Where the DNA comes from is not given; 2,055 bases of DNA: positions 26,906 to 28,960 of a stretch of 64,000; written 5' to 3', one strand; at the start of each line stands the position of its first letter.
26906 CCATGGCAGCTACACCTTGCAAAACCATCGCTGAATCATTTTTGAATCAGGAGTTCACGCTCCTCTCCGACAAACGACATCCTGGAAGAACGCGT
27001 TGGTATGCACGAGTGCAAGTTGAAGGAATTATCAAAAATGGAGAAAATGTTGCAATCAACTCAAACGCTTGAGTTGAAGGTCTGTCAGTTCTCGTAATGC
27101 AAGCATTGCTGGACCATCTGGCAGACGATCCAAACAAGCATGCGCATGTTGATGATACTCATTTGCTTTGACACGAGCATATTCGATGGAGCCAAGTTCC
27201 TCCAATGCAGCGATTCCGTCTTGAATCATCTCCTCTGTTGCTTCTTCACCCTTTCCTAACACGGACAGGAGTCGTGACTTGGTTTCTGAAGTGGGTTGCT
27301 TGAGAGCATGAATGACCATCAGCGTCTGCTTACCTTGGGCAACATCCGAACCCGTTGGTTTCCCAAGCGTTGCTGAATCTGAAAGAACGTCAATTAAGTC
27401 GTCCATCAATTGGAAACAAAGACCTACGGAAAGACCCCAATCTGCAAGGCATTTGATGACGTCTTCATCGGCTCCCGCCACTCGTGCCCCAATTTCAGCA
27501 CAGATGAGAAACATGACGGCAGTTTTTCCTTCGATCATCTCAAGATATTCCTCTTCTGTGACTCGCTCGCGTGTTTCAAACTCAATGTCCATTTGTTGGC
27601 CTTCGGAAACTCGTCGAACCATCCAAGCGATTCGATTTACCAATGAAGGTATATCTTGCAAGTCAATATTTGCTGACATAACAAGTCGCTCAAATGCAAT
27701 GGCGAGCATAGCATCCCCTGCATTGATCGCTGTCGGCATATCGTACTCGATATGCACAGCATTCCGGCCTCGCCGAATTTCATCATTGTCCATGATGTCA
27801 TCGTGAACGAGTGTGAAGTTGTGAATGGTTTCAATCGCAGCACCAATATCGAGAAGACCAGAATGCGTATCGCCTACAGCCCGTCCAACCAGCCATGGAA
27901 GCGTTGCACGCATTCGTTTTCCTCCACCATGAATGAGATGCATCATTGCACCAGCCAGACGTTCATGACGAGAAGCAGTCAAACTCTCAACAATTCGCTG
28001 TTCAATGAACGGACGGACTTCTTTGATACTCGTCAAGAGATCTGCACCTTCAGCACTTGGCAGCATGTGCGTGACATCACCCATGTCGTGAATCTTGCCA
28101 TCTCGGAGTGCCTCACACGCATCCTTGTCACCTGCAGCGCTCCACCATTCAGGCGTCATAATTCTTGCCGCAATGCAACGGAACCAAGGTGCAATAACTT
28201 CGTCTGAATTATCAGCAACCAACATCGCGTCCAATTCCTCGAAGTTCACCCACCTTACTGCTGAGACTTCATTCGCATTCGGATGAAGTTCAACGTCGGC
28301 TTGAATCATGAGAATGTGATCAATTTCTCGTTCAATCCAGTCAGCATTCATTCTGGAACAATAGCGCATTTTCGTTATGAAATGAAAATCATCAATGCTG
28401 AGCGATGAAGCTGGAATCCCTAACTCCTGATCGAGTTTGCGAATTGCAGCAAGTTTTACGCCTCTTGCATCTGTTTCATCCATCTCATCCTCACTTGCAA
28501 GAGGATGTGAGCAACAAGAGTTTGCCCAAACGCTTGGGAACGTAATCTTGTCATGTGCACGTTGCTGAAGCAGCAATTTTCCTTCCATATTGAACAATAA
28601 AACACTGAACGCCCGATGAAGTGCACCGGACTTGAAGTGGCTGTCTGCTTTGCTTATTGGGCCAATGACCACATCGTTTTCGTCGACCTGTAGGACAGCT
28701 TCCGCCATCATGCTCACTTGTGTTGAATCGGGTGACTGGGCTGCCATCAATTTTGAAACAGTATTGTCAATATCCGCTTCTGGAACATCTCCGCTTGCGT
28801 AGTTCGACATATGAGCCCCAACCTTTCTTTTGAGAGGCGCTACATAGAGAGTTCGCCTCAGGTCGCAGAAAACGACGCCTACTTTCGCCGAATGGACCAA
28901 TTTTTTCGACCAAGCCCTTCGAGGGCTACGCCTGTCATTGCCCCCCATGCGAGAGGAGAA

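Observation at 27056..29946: Isoprenoid block with isopentenyl phosphate kinase next to a single-polypeptide fusion of type-1 IPP isomerase and GGPP synthase.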

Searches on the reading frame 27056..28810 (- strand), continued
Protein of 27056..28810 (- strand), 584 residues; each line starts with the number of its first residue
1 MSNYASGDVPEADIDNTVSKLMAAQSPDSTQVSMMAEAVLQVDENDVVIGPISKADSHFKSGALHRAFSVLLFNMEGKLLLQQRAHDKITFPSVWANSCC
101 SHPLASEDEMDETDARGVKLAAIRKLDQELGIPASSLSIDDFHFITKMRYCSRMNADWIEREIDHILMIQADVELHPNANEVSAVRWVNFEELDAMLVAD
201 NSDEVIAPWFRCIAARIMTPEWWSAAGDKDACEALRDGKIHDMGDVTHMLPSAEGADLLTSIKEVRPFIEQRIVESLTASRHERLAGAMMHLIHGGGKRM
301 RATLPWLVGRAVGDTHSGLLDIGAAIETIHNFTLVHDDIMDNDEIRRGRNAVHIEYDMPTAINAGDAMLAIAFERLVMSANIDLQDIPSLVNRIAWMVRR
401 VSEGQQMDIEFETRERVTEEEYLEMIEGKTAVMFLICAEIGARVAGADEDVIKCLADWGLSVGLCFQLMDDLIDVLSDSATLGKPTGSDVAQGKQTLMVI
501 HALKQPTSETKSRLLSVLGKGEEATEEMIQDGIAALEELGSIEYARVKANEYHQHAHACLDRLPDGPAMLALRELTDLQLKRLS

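Call 63: list_cluster_members(proteins=[P0175, P0203, P0223, P0226, P0237, P0256, P0267, P0176, P0122, P0126])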
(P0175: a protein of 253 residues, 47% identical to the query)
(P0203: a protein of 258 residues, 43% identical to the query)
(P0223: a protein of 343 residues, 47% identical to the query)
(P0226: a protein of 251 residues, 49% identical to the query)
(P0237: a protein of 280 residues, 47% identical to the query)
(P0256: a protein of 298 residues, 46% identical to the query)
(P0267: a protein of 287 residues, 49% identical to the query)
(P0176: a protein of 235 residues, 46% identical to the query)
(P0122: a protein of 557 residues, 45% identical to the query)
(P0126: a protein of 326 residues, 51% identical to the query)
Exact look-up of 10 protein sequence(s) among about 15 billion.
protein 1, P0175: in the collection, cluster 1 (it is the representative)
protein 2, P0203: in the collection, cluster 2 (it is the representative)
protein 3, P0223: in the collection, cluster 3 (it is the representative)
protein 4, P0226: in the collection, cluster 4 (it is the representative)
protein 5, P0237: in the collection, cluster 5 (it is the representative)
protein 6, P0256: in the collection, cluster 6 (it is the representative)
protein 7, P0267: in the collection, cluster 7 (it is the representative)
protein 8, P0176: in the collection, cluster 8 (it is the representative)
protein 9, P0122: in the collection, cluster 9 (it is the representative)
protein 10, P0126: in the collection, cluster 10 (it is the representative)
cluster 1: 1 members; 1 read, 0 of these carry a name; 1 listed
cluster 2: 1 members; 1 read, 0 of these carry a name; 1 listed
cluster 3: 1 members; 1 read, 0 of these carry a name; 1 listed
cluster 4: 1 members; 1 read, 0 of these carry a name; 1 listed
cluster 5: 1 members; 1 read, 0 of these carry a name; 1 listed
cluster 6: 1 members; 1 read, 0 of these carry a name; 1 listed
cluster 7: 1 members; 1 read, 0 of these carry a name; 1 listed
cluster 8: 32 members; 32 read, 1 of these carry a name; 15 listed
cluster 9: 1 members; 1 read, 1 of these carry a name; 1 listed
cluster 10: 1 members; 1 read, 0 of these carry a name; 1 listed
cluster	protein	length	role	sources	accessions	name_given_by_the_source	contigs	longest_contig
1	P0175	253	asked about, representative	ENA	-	-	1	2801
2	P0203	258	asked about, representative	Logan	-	-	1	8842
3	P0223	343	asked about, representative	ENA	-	-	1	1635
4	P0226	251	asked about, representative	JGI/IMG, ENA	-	-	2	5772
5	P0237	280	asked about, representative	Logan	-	-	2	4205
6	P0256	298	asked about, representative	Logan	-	-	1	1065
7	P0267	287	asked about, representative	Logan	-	-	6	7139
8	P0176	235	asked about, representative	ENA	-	-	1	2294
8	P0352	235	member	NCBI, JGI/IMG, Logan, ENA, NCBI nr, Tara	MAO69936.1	MAG: isopentenyl-diphosphate delta-isomerase [Euryarchaeota archaeon] | isopentenyl-diphosphate delta-isomerase [Euryarchaeota archaeon] | strand:- start:7044 stop:7751 length:708 start_codon:yes stop_codon:yes gene_type:complete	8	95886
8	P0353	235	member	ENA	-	-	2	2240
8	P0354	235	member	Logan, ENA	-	-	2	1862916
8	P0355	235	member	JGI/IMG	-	-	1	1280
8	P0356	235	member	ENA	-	-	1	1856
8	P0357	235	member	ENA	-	-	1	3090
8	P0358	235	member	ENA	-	-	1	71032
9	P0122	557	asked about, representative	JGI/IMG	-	geranylgeranyl diphosphate synthase, type I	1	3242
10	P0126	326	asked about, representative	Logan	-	-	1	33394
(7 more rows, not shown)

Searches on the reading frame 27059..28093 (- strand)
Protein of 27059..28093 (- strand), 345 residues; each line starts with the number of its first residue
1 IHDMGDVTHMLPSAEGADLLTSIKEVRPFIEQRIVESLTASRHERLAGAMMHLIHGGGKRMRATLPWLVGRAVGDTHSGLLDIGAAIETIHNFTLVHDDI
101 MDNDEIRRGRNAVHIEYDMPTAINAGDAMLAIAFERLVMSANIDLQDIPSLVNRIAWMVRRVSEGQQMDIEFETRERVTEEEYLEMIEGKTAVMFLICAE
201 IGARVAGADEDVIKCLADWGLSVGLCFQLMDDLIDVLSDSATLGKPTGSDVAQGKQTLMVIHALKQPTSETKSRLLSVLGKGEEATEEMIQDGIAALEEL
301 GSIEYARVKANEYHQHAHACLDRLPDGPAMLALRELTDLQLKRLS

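Call 15: search_solved_structures(query=window:27059-28093:-, show_alignments=2, max_evalue=1e-25)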
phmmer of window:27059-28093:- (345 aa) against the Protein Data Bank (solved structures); distinct sequences matched with E-value up to 1e-25: 68 (the best 60 are shown).
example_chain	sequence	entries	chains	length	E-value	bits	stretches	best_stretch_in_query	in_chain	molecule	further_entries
5jfq_A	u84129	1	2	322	3.8e-63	217.1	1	21-343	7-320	Geranylgeranyl Pyrophosphate Synthetase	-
1wy0_A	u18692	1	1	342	1.8e-56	195.2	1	18-336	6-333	geranylgeranyl pyrophosphate synthetase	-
6kd7_A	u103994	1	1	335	1e-47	166.4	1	22-342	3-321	Polyprenyl synthetase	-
3mzv_A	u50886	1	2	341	1e-43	153.2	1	30-343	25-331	Decaprenyl diphosphate synthase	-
4jxn_A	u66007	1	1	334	4.5e-41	144.6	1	35-344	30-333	Octaprenyl-diphosphate synthase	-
5ze6_A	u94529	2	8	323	6.9e-41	144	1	51-340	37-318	Octaprenyl diphosphate synthase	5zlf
3wjk_A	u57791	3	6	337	7.9e-41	143.8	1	51-340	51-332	Octaprenyl diphosphate synthase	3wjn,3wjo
4lob_A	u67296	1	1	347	1.9e-39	139.2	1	44-344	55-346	Polyprenyl synthetase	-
9kp1_B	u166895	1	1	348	3.1e-39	138.5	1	32-335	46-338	Heptaprenyl diphosphate synthase component 2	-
3rmg_A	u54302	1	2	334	2.8e-37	132.1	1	45-340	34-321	Octaprenyl-diphosphate synthase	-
3nf2_A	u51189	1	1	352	1.1e-36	130.2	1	56-324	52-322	Putative polyprenyl synthetase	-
3oyr_A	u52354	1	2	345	1.5e-36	129.8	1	18-343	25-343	Trans-isoprenyl diphosphate synthase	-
2h8o_A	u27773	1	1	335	5e-36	128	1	41-262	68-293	Geranyltranstransferase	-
5h9d_A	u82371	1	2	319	3.5e-35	125.2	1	29-337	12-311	Farnesyl pyrophosphate synthetase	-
3aqb_B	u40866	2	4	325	5.7e-35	124.5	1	30-344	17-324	Component B of hexaprenyl diphosphate synthase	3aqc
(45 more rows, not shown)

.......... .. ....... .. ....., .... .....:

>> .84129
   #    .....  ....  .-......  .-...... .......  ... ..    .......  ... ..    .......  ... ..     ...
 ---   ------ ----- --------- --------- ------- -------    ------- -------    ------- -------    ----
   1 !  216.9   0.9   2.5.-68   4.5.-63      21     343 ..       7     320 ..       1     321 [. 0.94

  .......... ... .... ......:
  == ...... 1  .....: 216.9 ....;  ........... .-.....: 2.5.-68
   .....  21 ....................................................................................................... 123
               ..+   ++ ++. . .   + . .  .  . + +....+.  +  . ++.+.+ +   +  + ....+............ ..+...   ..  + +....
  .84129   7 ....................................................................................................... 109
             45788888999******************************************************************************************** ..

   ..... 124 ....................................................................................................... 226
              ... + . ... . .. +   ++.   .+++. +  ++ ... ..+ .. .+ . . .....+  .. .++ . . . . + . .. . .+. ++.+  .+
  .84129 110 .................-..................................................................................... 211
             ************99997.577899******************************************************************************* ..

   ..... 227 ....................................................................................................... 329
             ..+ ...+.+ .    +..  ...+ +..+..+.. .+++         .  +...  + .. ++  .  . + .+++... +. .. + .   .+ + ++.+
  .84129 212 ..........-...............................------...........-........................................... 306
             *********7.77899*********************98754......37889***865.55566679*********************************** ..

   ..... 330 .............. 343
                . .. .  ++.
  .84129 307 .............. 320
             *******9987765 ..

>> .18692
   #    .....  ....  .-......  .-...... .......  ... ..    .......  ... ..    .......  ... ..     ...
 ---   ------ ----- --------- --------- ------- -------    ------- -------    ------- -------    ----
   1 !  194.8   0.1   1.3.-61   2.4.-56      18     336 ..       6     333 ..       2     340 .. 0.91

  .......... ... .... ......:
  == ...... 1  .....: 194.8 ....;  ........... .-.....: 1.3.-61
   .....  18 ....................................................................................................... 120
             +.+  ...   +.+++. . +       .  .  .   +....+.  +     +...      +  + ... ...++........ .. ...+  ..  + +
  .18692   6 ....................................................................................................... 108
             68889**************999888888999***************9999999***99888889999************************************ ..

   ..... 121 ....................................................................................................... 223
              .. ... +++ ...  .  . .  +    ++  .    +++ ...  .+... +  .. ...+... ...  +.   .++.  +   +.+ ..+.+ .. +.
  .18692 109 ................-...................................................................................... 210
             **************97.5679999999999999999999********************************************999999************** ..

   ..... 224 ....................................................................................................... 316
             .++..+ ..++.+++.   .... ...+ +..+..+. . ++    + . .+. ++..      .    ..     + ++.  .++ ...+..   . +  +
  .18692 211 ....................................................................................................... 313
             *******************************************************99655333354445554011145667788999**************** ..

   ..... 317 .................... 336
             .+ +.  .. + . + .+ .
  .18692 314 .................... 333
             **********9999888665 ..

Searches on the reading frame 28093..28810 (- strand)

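Call 13: search_solved_structures(query=window:28093-28810:-, show_alignments=2, max_evalue=0.00001)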
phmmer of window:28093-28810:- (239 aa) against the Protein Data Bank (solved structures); distinct sequences matched with E-value up to 0.00001: 13.
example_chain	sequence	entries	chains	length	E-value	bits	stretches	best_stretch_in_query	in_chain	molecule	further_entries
2icj_A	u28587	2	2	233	1.2e-50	175.5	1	27-224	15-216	Isopentenyl-diphosphate delta isomerase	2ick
2dho_A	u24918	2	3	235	1.3e-50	175.3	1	28-224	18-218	Isopentenyl-diphosphate delta-isomerase 1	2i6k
2pny_A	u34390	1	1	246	5.3e-43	150.4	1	28-227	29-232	Isopentenyl-diphosphate Delta-isomerase 2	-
3hyq_A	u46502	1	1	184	3.3e-15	59.5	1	34-210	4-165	Isopentenyl-diphosphate Delta-isomerase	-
1i9a_A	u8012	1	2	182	8.9e-13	51.5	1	35-210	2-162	ISOPENTENYL-DIPHOSPHATE DELTA-ISOMERASE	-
1nfs_A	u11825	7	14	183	9.1e-13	51.5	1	35-210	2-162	ISOPENTENYL-DIPHOSPHATE DELTA-ISOMERASE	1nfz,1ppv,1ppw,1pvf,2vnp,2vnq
1x84_A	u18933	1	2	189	1e-12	51.3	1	35-210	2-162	Isopentenyl-diphosphate delta-isomerase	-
1hzt_A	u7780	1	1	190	1e-12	51.3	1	35-210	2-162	ISOPENTENYL DIPHOSPHATE DELTA-ISOMERASE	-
2b2k_A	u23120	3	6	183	1.8e-12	50.6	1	35-210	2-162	Isopentenyl-diphosphate delta-isomerase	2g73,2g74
1x83_A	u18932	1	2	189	2e-12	50.4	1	35-210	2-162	Isopentenyl-diphosphate delta-isomerase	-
1r67_A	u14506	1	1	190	5.6e-12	48.9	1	35-209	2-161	Isopentenyl-diphosphate delta-isomerase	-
1ow2_A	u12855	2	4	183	1.7e-11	47.4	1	35-210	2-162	ISOPENTENYL-DIPHOSPHATE DELTA-ISOMERASE | ISOPENTENYL DIPHOSPHATE DELTA-ISOMERASE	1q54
1hx3_A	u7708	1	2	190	1.9e-11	47.2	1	35-210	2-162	ISOPENTENYL DIPHOSPHATE DELTA-ISOMERASE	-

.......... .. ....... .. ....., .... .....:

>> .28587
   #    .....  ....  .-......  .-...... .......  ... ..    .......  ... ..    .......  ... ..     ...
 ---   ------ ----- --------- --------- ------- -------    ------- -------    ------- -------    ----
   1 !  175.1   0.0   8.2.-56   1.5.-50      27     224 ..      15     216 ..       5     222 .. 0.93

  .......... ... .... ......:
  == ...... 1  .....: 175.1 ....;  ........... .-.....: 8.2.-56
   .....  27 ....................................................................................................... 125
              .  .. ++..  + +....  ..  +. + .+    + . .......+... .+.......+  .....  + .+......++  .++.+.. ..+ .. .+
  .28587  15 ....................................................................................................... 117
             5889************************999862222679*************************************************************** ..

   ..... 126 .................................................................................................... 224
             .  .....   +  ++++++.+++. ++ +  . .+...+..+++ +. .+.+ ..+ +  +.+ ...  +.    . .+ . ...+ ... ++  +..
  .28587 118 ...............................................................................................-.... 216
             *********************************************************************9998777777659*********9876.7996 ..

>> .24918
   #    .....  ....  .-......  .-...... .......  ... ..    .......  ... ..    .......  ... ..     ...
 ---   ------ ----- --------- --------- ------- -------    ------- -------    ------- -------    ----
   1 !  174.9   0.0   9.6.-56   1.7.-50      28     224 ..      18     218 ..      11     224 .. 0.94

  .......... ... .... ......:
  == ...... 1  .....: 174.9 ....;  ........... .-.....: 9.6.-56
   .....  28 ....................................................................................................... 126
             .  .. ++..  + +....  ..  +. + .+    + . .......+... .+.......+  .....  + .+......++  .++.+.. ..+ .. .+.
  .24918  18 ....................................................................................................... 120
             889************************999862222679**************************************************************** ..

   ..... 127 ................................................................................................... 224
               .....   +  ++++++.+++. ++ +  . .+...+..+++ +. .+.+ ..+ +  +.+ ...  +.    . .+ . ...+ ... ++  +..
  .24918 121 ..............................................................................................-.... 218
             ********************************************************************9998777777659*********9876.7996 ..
